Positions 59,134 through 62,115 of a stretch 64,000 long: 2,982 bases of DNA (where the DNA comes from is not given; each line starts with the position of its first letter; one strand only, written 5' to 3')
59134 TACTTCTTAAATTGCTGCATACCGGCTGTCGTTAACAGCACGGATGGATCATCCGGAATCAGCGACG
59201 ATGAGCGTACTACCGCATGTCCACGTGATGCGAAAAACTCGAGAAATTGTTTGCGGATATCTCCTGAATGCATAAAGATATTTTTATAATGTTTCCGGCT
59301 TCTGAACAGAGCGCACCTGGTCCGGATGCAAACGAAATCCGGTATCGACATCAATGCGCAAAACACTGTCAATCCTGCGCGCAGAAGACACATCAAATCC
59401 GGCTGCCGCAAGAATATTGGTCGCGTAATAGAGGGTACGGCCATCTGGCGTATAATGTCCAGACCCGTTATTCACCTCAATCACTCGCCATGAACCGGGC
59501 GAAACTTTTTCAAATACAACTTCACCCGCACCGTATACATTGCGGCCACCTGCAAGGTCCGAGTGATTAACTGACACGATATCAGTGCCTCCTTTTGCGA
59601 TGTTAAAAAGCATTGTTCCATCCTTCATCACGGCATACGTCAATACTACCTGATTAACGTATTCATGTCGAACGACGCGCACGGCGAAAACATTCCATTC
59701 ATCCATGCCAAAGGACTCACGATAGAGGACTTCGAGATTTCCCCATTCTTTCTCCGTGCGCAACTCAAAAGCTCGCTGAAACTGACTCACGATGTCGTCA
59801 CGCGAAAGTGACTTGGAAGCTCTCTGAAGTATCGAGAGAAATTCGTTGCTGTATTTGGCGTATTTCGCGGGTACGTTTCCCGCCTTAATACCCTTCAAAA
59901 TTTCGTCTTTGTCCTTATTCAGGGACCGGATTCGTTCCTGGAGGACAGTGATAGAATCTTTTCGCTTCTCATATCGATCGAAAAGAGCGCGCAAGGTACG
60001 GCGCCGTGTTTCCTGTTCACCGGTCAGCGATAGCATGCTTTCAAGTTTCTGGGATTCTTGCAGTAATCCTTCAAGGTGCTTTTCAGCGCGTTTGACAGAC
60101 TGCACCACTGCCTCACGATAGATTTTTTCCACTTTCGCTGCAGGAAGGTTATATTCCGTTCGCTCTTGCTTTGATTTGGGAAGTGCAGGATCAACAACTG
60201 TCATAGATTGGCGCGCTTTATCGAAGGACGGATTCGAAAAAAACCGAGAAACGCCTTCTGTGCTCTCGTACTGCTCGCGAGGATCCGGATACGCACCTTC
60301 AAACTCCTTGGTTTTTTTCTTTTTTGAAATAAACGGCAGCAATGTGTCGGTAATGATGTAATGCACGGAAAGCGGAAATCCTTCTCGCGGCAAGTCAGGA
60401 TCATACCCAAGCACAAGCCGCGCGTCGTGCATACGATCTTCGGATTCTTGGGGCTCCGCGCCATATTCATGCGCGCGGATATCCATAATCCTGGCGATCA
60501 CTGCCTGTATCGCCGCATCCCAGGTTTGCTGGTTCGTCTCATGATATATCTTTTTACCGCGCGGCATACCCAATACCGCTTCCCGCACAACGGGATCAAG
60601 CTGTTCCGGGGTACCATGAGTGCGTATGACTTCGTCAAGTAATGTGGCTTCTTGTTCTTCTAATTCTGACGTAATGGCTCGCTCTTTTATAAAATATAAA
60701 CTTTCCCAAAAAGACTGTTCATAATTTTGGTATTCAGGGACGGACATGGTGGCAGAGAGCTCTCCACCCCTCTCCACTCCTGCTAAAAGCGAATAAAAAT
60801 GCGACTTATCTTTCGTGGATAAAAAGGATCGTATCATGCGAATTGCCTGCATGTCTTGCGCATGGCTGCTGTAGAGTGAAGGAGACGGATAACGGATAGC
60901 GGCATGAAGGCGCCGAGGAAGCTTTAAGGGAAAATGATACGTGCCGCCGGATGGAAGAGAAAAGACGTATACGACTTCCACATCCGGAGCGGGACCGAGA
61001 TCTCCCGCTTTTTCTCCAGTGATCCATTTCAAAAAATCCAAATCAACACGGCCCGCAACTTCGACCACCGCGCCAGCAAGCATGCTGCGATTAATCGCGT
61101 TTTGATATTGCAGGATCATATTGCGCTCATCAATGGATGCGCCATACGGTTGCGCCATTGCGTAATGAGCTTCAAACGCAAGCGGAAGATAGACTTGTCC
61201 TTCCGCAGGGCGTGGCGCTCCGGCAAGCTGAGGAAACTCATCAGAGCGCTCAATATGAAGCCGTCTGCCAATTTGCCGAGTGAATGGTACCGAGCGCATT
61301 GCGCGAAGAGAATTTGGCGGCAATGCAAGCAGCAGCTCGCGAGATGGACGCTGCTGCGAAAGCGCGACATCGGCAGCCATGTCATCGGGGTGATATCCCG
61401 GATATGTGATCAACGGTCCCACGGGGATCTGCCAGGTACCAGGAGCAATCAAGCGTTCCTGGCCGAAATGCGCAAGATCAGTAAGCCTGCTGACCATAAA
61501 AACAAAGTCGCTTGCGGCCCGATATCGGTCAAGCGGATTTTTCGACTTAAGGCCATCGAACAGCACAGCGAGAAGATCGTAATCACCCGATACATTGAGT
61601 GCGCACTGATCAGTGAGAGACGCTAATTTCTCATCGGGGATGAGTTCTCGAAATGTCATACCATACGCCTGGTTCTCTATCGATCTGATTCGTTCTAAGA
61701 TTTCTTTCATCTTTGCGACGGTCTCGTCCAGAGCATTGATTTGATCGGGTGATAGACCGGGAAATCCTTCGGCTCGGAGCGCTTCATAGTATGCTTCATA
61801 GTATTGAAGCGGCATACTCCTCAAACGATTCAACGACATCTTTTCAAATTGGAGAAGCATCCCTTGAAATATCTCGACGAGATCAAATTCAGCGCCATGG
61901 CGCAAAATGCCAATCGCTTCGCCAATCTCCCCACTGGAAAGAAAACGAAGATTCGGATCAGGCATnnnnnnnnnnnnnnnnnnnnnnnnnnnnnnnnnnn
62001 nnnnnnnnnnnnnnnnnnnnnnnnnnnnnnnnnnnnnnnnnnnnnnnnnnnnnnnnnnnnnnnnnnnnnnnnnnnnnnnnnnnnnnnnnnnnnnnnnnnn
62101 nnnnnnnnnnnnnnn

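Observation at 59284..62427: Unrecognised three-gene cassette (87 aa, 66 aa, 893 aa) locked between mnmA and alaS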

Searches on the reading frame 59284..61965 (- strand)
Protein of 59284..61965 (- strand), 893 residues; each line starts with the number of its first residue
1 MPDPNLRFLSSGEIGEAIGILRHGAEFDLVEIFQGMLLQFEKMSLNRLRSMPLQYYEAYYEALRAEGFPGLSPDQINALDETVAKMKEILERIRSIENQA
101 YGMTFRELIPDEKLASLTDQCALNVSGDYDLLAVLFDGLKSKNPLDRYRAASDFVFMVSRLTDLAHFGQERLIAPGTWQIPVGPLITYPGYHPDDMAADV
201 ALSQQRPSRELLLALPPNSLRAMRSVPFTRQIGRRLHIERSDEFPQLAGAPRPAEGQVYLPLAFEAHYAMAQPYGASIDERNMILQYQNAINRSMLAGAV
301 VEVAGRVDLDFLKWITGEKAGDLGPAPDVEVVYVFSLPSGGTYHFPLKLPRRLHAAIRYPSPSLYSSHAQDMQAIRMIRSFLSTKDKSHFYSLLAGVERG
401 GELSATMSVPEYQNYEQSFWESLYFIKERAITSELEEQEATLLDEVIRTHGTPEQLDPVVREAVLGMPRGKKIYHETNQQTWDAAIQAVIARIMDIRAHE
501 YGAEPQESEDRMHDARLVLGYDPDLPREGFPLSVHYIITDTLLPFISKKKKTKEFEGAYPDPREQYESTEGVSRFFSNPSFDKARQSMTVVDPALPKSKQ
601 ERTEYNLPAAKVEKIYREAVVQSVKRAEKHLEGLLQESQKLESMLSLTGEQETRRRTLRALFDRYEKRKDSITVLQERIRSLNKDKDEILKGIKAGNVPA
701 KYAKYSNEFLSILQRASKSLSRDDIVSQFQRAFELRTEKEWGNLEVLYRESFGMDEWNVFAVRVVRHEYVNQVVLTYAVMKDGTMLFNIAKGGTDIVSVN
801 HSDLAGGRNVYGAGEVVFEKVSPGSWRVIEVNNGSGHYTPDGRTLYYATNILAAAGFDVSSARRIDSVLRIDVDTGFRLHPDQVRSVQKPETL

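Call 3: search_protein_families(library=pfam, proteins=[window:59284-61965:-], max_evalue=1)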
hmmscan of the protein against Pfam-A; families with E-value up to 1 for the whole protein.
window:59284-61965:- (893 aa): 2 families
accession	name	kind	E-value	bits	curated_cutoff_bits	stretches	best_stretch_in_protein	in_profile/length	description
PF16832.10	EKLF_TAD1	-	0.032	14.5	25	1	310-327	5-22/27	Erythroid krueppel-like transcription factor, transactivation 1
PF04297.20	UPF0122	-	0.15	12.8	22.7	0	611-677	41-100/101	Putative helix-turn-helix protein, YlxM / p13 like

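Call 4: search_protein_families(library=ncbifam, proteins=[window:59284-61965:-], max_evalue=1)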
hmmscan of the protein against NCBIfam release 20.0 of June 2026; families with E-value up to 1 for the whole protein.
window:59284-61965:- (893 aa): 1 family
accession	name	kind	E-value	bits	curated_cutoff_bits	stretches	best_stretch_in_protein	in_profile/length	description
NF045780.1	TrlF_fam_ATP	equivalog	0.15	10.7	350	1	602-744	621-766/944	TrlF family AAA-like ATPase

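Call 5: search_protein_families(library=padloc, proteins=[window:59284-61965:-], max_evalue=1)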
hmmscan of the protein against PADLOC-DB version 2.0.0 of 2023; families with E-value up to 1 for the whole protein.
window:59284-61965:- (893 aa): 0 families

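Call 6: find_homologous_proteins(query=window:59284-61965:-)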
Query window:59284-61965:- (893 aa): 2 proteins with E <= 0.001 among 8000 candidates.
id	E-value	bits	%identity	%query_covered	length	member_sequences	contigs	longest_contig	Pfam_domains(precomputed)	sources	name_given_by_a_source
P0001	0.0e+0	2016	100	100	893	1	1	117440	-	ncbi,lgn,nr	ncbi:hypothetical protein HY622_03265 [Candidatus Uhrbacteria bacterium]|nr:hypothetical protein [Ca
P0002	0.0e+0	1794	88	100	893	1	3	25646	-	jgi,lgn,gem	-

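Call 7: search_solved_structures(query=window:59284-61965:-, max_evalue=10)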
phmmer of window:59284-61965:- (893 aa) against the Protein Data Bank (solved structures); distinct sequences matched with E-value up to 10: 2.
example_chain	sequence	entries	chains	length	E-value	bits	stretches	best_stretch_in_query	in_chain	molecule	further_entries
7jrq_A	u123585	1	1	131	0.24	12.5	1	637-730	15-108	MPP1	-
9zpq_A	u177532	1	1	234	1.7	9.7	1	276-326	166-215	Periplasmic serine protease DO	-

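Call 9: find_encoding_contigs(protein=P0002, flank=10000, max_places=6)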
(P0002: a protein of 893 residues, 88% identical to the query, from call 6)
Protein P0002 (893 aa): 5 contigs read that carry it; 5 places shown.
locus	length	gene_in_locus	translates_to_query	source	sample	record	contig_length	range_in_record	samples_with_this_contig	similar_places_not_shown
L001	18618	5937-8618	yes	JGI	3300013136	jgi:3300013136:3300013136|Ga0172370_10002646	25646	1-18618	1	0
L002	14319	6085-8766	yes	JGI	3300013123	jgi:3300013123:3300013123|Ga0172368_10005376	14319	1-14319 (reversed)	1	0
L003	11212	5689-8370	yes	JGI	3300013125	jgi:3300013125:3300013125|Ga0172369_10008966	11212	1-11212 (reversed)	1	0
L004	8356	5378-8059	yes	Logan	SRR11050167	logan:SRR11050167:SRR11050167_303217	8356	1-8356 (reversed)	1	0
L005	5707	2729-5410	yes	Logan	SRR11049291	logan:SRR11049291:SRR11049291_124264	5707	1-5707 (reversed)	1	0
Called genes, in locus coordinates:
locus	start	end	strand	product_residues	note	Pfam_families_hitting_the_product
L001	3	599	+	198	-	?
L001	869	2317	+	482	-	PF13191:AAA_16 (faint), PF25199:nSTAND_NTPase5 (weak), PF13173:AAA_14, PF13635:DUF4143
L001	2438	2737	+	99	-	-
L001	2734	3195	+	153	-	-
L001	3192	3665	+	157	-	PF03073:TspO_MBR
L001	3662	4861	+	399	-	PF02540:NAD_synthase (faint), PF03054:tRNA_Me_trans, PF20259:tRNA_Me_trans_M, PF20258:tRNA_Me_trans_C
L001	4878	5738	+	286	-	-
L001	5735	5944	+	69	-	-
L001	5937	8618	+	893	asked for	-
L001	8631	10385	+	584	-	PF01411:tRNA-synt_2c, PF07973:tRNA_SAD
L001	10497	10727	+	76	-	PF01176:eIF-1a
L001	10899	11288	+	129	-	PF00416:Ribosomal_S13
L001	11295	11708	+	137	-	PF00411:Ribosomal_S11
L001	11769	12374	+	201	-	PF00163:Ribosomal_S4, PF01479:S4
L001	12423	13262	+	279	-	PF01193:RNA_pol_L, PF01000:RNA_pol_A_bac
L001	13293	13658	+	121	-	PF01196:Ribosomal_L17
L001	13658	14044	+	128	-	PF00572:Ribosomal_L13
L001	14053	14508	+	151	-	PF00380:Ribosomal_S9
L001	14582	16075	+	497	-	PF01943:Polysacc_synt, PF13440:Polysacc_synt_3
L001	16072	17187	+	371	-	PF13439:Glyco_transf_4, PF13579:Glyco_trans_4_4, PF20706:GT4-conflict (weak), PF00534:Glycos_transf_1, PF13692:Glyco_trans_1_4, PF13524:Glyco_trans_1_2 (faint)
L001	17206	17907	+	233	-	PF00535:Glycos_transf_2, PF10111:Glyco_tranf_2_2, PF13641:Glyco_tranf_2_3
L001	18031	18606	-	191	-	PF01509:TruB_N, PF16198:TruB_C_2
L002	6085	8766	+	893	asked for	-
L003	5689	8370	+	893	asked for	-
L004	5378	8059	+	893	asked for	-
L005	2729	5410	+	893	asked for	-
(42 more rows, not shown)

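Call 20: search_protein_families(library=pfam, proteins=[L001:4878-5735:+, L001:2438-2734:+, L001:2734-3192:+], max_evalue=1)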
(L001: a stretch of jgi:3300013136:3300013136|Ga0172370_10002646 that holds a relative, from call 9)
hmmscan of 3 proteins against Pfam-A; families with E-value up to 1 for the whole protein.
L001:4878-5735:+ (286 aa): 0 families

L001:2438-2734:+ (99 aa): 1 family
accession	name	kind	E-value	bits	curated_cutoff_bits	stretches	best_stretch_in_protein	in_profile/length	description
PF18880.5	UDI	-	0.17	12.4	25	0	4-36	24-56/82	Uracil-DNA glycosylase inhibitor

L001:2734-3192:+ (153 aa): 2 families
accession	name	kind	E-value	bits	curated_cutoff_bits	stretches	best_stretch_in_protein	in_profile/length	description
PF06713.17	bPH_4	-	0.021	15.3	22.9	1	67-100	5-36/74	Bacterial PH domain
PF11992.13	TgpA_N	-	0.67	9.3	30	1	6-57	121-180/333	TgpA N-terminal domain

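Call 21: search_protein_representatives(protein=window:59284-61965:-)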
Query: 893 residues. Proteins with E-value up to 0.001 (for the whole library): 187; up to 1e-10: 94; up to 1e-30: 35. The best 150 are listed.
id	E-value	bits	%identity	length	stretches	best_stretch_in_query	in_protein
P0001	0.0e+00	2016.0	100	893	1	1-893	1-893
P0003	5.2e-198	676.3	43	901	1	9-886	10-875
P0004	9.5e-182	622.5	40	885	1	3-893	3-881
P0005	3.1e-68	247.0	34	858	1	260-879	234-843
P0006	1.7e-65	238.0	34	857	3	743-881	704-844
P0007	5.2e-54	200.0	31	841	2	260-698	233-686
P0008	5.4e-51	190.0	30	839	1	257-876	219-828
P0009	2.0e-49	184.8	29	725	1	261-870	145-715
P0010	5.7e-49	183.3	30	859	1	261-860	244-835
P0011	7.3e-47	176.3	29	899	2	478-849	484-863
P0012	8.1e-46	172.9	34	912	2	555-870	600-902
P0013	7.7e-45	169.6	33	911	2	737-871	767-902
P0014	2.3e-44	168.1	36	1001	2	610-870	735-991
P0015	2.6e-43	164.6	29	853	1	266-870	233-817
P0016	3.7e-43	164.1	30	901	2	545-870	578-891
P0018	7.8e-42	159.7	28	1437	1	261-869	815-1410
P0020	2.1e-41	158.2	47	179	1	727-887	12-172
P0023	1.6e-40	155.4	32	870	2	467-870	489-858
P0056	2.1e-19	85.5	29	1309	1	551-870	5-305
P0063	1.4e-16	76.1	41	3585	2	743-862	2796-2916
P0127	1.0e-07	46.8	32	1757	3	739-864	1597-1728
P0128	1.3e-07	46.5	43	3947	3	796-862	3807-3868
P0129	1.7e-07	46.1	33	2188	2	752-864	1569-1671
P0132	6.4e-07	44.2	29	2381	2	696-852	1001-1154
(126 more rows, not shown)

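Call 24: search_protein_families(library=pfam, alignment_id=A2, max_evalue=0.01)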
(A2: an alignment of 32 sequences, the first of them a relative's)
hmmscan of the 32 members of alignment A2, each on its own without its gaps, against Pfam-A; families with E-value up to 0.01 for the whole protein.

A. member 1, P0063 (3585 aa): 1 family
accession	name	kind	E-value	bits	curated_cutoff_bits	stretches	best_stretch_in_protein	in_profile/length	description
PF22547.2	2H-SAK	-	8.4e-13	49.1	27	1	1317-1432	17-118/124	Swiss Army Knife, 2H phosphoesterase domain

B. families by the number of members that match (of 32 scanned): 22 families
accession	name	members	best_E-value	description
PF13332.12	Fil_haemagg_2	2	2.9e-59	Hemagglutinin repeat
PF05860.19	TPS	1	2.2e-52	TPS secretion domain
PF06414.18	Zeta_toxin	1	3.2e-18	Zeta toxin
PF22547.2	2H-SAK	1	8.4e-13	Swiss Army Knife, 2H phosphoesterase domain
PF13671.12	AAA_33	1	1.2e-09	AAA domain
PF12796.13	Ank_2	1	1.4e-08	Ankyrin repeats (3 copies)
PF13857.12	Ank_5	1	3.8e-08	Ankyrin repeats (many copies)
PF16561.11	AMPK1_CBM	1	5.7e-08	Glycogen recognition site of AMP-activated protein kinase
PF14083.11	PGDYG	1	3.9e-07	PGDYG protein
PF00023.36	Ank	1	2.8e-06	Ankyrin repeat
PF13637.12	Ank_4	1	5.6e-06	Ankyrin repeats (many copies)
PF02922.24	CBM_48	1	9.9e-05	Carbohydrate-binding module 48 (Isoamylase N-terminal domain)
PF13606.12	Ank_3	1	0.0002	Ankyrin repeat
PF16760.10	CBM53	1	0.00035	Starch/carbohydrate-binding module (family 53)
PF01963.22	TraB_PrgY_gumN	1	0.00054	TraB/PrgY/gumN family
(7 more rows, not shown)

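Call 26: find_homologous_proteins(query=A3, max_evalue=0.00001)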
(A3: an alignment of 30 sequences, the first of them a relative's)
Query A3 (30 sequences) (893 aa, profile of the alignment): 2 proteins with E <= 0.00001 among 8000 candidates.
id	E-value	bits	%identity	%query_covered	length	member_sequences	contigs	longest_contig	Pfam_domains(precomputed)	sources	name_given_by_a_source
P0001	4.1e-212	725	100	100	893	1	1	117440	-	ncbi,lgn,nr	ncbi:hypothetical protein HY622_03265 [Candidatus Uhrbacteria bacterium]|nr:hypothetical protein [Ca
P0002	5.5e-212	725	88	100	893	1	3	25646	-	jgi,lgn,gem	-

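Call 28: list_cluster_members(proteins=[P0003, P0004, P0005, P0006, P0007, P0012, P0020, P0063, P0128, P0127])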
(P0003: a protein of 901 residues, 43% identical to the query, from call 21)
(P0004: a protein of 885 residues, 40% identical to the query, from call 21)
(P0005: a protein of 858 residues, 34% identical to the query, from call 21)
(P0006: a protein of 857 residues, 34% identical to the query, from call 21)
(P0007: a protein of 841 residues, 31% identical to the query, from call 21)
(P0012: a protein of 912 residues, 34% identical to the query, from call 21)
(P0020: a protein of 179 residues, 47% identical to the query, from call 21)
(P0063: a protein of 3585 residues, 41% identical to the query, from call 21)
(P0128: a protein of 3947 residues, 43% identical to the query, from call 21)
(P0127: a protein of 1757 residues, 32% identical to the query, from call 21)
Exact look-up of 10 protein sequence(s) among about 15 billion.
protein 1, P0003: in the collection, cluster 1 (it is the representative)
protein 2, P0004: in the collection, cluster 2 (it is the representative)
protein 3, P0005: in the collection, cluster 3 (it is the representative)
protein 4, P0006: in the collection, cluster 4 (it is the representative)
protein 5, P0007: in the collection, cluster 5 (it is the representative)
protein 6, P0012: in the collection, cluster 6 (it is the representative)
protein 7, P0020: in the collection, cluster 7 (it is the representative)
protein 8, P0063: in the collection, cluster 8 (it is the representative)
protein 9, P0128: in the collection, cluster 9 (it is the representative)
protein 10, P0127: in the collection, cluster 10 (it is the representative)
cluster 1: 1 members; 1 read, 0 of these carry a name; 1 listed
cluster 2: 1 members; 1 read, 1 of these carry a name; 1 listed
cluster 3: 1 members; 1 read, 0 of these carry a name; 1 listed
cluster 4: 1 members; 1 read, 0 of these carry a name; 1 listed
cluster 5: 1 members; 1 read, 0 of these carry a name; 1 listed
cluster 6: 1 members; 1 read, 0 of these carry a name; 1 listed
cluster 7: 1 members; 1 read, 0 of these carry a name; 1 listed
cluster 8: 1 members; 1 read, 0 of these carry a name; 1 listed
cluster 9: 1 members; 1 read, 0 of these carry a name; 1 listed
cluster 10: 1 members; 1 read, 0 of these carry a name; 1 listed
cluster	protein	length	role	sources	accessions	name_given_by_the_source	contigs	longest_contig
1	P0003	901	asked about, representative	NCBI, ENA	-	-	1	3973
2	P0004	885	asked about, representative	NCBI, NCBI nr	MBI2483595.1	hypothetical protein HYV71_00210 [Candidatus Uhrbacteria bacterium] | hypothetical protein [Candidatus Uhrbacteria bacterium]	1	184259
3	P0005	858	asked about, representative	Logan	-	-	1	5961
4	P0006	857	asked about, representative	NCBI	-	-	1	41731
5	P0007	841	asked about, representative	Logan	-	-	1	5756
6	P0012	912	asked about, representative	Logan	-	-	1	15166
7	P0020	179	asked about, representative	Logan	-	-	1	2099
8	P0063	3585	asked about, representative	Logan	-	-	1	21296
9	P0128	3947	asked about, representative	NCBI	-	-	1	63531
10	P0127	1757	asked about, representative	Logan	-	-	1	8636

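Call 35: find_related_loci(query=A3, collection=genome_contigs, flank=8000)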
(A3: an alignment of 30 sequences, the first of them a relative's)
Query A3 (893 aa) in genome_contigs; peptide patterns used: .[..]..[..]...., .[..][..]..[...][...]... (x = any residue, [..] = any of these).
139 stretches matched a pattern; 31 encode a relative of the query (tblastn E <= 1e-3); 31 distinct loci.
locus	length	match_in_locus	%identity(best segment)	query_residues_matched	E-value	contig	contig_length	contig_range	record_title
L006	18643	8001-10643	39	1-893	0e+0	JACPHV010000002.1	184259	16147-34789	MAG: Candidatus Uhrbacteria bacterium isolate NC_groundwater_423_Ag_B-0.1um_48_14 GD18-4_B1_scaffold_134773, whole genom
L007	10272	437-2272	30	260-879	2e-71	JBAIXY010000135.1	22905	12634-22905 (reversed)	MAG: Vicinamibacterales bacterium isolate bin_279 c_000000431860, whole genome shotgun sequence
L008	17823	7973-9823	28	262-888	2e-67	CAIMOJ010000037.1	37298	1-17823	Candidatus Uhrbacteria bacterium isolate LJ_bin-4636 genome assembly, contig: bin-4636:37/76, whole genome shotgun seque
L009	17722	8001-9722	27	261-870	3e-43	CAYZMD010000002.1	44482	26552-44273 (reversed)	MAG TPA_asm: uncultured Methanosarcinales archaeon isolate binchicken_co181_12 genome assembly, contig: NODE_955_length_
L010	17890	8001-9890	27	249-874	2e-41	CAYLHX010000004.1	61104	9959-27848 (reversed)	MAG TPA_asm: uncultured Candidatus Peribacteria bacterium isolate SRP093185_co1_81 genome assembly, contig: NODE_175_len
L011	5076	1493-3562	26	132-877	3e-41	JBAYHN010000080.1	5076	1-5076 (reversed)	MAG: Candidatus Gracilibacteria bacterium isolate SO_2016_GW1_150 scaffold31981_OW334_2016, whole genome shotgun sequenc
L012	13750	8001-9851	25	261-870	3e-40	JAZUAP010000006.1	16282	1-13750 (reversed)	MAG: Candidatus Nanosyncoccus sp. isolate T1900045319_YK20190008.MAGScoT_cleanbin_000041 SGB_6341_k141_160119, whole gen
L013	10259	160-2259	26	112-870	9e-40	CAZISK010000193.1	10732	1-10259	MAG TPA_asm: uncultured Candidatus Obscuribacterales bacterium isolate SRP173033_co1_370 genome assembly, contig: NODE_1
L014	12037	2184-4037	27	249-863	9e-40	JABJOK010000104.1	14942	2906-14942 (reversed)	MAG: Candidatus Peregrinibacteria bacterium isolate SI075_bin40 k141_2056974, whole genome shotgun sequence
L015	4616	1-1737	26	275-870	5e-39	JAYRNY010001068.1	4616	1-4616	MAG: bacterium isolate XM2_XAASGE4bin.41 k141_1350648, whole genome shotgun sequence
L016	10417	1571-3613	25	132-870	1e-38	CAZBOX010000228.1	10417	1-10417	MAG TPA_asm: uncultured Candidatus Obscuribacterales bacterium isolate binchicken_co396_274 genome assembly, contig: NOD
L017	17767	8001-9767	25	248-870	9e-37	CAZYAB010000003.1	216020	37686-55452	MAG TPA_asm: uncultured Methanosarcinales archaeon isolate SRP077602_co2_46 genome assembly, contig: NODE_37_length_2160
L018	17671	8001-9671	26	281-852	6e-34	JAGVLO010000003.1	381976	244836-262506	MAG: Alphaproteobacteria bacterium isolate SW_2 c_000000081479, whole genome shotgun sequence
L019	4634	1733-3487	24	280-852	9e-34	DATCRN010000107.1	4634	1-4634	MAG TPA_asm: Alphaproteobacteria bacterium isolate SMAG_U7280 k141_656620, whole genome shotgun sequence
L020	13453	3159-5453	32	253-870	2e-26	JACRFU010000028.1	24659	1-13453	MAG: Candidatus Magasanikbacteria bacterium isolate NC_groundwater_1733_Pr3_B-0.1um_45_36 SR-2_scaffold_141_1080927, who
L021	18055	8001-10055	30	261-870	7e-25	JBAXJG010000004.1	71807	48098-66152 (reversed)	MAG: Candidatus Uhrbacteria bacterium isolate ELA369 MAG369_4, whole genome shotgun sequence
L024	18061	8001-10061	26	108-870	1e-59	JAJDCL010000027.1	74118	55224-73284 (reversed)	MAG: Candidatus Saccharibacteria bacterium isolate OFTM59 OFTM59_26, whole genome shotgun sequence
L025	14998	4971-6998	41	262-870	3e-24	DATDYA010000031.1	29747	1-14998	MAG TPA_asm: Patescibacteria group bacterium isolate SMAG_U8153 k141_2146575, whole genome shotgun sequence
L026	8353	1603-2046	36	724-870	2e-23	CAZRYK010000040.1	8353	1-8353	MAG TPA_asm: uncultured Gammaproteobacteria bacterium isolate binchicken_co110_548 genome assembly, contig: NODE_18782_l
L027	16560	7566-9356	27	261-870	6e-46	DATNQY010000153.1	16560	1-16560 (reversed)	MAG TPA_asm: Candidatus Obscuribacterales bacterium isolate SMAG_U16519 k141_2900259, whole genome shotgun sequence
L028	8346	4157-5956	26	275-863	4e-22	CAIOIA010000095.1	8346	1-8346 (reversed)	uncultured Candidatus Peregrinibacteria bacterium isolate KTt_bin-1911 genome assembly, contig: bin-1911:095/140, whole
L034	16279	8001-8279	37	774-859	2e-5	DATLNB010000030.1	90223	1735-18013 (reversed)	MAG TPA_asm: Chthoniobacterales bacterium isolate SMAG_U13789 k141_1008034, whole genome shotgun sequence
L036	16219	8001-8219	32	776-840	2e-4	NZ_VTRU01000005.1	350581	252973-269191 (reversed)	Chryseobacterium panacisoli strain Gsoil 183 Gsoil183-2_scaffold5, whole genome shotgun sequence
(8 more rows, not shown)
